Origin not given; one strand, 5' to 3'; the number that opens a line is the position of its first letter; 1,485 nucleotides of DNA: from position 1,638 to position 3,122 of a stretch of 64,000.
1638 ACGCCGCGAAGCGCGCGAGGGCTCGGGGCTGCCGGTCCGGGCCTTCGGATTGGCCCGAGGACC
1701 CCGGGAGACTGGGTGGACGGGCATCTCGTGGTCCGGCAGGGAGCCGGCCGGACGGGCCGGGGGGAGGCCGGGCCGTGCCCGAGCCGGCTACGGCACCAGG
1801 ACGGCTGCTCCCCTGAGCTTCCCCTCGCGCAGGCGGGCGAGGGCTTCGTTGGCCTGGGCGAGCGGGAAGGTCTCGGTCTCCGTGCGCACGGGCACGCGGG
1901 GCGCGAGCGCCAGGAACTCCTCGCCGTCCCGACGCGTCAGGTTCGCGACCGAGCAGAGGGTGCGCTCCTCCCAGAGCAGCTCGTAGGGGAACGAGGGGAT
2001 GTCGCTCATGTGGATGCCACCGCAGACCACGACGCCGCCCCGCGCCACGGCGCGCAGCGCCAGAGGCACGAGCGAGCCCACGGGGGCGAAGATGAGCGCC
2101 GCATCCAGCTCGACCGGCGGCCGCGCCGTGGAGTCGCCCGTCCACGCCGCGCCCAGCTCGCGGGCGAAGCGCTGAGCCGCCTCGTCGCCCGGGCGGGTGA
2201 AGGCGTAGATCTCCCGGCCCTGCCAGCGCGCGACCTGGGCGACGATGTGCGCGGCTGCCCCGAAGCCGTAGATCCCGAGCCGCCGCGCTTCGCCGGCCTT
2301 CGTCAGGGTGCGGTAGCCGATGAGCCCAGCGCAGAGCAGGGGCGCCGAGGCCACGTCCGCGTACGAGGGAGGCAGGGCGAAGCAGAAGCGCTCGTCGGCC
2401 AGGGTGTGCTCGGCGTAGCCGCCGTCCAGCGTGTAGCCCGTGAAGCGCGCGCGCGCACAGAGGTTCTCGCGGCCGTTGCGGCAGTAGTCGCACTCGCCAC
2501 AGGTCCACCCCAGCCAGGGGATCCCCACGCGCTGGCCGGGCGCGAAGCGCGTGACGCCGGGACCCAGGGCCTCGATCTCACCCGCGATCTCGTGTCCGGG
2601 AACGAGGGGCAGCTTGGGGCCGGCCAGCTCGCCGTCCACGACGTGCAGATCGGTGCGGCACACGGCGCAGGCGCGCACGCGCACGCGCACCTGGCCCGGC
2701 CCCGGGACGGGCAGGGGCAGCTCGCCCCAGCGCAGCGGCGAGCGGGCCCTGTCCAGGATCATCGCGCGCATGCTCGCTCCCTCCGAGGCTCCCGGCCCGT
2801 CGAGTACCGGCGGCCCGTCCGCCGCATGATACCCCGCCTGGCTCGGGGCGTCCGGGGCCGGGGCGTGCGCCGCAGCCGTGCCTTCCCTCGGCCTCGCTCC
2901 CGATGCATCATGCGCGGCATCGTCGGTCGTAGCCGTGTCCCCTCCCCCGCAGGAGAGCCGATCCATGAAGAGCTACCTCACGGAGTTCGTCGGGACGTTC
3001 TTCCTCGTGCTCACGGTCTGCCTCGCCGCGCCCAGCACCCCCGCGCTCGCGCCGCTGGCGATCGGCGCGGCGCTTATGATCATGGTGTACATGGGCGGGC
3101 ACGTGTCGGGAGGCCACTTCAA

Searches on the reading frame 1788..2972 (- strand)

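Call 91: search_protein_families(library=pfam, proteins=[window:1788-2972:-], max_evalue=0.00001)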
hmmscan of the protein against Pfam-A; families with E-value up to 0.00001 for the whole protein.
window:1788-2972:- (394 aa): 1 family
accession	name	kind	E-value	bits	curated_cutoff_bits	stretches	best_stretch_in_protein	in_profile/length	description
PF08240.17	ADH_N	-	2.9e-34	117.9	23.5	1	91-201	1-103/104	Alcohol dehydrogenase GroES-like domain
